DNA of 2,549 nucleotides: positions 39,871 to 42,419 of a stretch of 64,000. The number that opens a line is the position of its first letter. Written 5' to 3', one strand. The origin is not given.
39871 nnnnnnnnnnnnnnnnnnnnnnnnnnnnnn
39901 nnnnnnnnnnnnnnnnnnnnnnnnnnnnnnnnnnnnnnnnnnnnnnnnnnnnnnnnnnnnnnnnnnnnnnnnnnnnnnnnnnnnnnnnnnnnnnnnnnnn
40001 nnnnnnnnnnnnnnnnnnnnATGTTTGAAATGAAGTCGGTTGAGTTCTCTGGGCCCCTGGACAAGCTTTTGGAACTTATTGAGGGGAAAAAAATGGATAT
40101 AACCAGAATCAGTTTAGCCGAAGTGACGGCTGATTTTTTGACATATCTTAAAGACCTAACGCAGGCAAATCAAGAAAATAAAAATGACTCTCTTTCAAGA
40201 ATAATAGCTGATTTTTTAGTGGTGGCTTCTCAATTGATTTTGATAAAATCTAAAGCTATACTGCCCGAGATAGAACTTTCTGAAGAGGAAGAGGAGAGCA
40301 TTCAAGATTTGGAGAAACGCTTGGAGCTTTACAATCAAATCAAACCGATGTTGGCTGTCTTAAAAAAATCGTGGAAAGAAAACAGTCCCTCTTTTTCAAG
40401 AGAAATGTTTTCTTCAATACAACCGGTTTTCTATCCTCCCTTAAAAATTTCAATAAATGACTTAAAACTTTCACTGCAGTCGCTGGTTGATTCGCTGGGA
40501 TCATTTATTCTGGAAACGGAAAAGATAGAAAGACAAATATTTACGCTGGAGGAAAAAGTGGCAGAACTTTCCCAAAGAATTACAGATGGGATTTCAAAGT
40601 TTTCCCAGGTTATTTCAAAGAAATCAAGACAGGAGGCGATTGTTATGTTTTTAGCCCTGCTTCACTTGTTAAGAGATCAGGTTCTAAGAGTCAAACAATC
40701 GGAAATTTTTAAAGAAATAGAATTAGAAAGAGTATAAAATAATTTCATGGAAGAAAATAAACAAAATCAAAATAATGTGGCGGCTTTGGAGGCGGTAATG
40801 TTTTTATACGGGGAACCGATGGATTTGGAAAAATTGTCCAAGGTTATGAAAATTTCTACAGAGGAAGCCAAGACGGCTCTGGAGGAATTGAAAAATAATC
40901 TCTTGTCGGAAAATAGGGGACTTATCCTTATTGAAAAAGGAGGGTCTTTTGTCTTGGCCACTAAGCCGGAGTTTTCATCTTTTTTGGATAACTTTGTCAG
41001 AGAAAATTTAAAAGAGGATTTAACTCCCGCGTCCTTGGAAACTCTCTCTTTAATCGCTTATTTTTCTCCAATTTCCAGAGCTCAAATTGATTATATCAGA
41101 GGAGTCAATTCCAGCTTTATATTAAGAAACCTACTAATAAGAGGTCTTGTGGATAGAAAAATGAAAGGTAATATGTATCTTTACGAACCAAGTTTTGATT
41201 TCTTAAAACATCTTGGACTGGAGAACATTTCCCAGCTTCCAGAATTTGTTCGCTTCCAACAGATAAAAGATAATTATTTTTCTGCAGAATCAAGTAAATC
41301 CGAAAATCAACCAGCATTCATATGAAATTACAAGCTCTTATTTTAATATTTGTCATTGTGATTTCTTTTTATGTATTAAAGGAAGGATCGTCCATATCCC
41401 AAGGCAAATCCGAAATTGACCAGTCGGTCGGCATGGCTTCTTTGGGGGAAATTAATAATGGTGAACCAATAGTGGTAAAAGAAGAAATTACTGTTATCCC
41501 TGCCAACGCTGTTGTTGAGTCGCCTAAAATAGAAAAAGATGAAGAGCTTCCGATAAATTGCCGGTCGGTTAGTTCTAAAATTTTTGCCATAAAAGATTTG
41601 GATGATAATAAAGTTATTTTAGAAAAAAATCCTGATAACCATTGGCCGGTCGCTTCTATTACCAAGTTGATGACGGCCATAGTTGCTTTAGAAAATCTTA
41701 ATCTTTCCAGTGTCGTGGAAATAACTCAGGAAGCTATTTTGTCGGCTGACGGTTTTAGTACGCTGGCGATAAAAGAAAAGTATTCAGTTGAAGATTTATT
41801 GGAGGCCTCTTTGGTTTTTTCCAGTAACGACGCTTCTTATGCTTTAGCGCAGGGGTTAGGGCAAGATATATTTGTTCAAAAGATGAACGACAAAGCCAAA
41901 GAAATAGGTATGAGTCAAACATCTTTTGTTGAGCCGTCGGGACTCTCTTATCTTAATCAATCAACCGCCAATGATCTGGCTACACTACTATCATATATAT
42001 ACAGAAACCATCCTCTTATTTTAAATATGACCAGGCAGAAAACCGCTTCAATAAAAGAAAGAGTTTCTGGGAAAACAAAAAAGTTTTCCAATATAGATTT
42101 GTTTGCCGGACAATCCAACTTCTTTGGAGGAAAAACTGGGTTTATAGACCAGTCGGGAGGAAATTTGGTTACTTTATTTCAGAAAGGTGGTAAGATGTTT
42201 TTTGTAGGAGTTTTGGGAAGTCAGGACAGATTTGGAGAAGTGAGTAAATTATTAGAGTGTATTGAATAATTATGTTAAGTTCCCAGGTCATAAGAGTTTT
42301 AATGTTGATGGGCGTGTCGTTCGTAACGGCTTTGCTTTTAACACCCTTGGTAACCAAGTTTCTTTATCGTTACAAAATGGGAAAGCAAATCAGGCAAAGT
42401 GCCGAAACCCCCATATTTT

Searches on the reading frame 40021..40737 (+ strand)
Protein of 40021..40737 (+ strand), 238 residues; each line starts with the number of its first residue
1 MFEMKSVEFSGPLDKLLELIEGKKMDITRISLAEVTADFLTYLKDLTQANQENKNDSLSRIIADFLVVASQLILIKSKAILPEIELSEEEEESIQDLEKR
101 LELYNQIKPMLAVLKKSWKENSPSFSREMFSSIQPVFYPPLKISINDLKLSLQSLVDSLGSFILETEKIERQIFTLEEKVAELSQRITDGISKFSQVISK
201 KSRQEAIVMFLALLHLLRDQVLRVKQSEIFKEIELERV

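Call 7: search_protein_families(library=pfam, proteins=[window:40021-40737:+], max_evalue=0.01)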
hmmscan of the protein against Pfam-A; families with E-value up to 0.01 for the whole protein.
window:40021-40737:+ (238 aa): 2 families
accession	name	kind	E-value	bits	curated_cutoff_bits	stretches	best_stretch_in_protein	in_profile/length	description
PF02616.19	SMC_ScpA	-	1e-15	58.8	24.6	1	19-234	1-228/232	Segregation and condensation protein ScpA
PF04824.21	Rad21_Rec8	-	6.4e-06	25.8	22.7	1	192-237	6-51/55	Conserved region of Rad21 / Rec8 like protein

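Call 27: find_encoding_contigs(protein=window:40021-40737:+, flank=3000, max_places=10)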
Protein window:40021-40737:+ (238 aa): 3 contigs read that carry it; 2 places shown.
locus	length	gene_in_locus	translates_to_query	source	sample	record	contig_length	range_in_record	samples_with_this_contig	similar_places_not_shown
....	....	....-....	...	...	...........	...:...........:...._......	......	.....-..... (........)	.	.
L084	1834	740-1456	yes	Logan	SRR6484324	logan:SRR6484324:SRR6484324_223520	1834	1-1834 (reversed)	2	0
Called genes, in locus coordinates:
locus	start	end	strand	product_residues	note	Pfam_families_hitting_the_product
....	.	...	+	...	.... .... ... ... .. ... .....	-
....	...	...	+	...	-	-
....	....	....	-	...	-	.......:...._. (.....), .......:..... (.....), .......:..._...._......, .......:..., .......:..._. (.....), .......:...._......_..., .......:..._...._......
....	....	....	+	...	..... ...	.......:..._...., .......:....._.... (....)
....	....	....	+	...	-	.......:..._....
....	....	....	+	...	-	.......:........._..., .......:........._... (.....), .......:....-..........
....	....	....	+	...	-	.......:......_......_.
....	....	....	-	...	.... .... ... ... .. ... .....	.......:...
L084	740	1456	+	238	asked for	PF02616:SMC_ScpA, PF04824:Rad21_Rec8 (weak)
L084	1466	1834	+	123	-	?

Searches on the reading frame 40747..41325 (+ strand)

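Call 7: search_protein_families(library=pfam, proteins=[window:40747-41325:+], max_evalue=0.01)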
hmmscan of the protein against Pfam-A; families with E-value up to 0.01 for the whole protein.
window:40747-41325:+ (192 aa): 1 family
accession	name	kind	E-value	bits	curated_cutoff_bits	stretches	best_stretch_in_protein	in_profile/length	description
PF04079.22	SMC_ScpB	-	1.4e-42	145.4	27.4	1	13-166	2-159/160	Segregation and condensation complex subunit ScpB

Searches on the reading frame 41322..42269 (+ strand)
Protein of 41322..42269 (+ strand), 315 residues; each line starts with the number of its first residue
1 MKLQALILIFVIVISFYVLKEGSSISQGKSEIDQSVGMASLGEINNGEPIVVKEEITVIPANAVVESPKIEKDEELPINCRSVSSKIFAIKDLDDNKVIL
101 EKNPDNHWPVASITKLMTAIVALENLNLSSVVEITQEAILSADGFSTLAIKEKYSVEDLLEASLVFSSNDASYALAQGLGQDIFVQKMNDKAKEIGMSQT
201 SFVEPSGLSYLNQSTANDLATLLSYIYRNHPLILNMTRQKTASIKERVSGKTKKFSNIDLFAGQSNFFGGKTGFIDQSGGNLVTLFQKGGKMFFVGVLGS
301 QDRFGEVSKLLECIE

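Call 7: search_protein_families(library=pfam, proteins=[window:41322-42269:+], max_evalue=0.01)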
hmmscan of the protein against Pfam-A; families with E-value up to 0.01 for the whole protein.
window:41322-42269:+ (315 aa): 3 families
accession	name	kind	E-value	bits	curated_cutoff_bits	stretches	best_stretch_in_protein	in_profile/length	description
PF00768.25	Peptidase_S11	-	3.1e-41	141.9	27.6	1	82-299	9-236/239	D-alanyl-D-alanine carboxypeptidase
PF13354.11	Beta-lactamase2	-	7e-17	61.9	22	1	89-239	3-159/214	Beta-lactamase enzyme family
PF02113.21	Peptidase_S13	-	5.9e-06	25.7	22.8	1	88-127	21-60/444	D-Ala-D-Ala carboxypeptidase 3 (S13) family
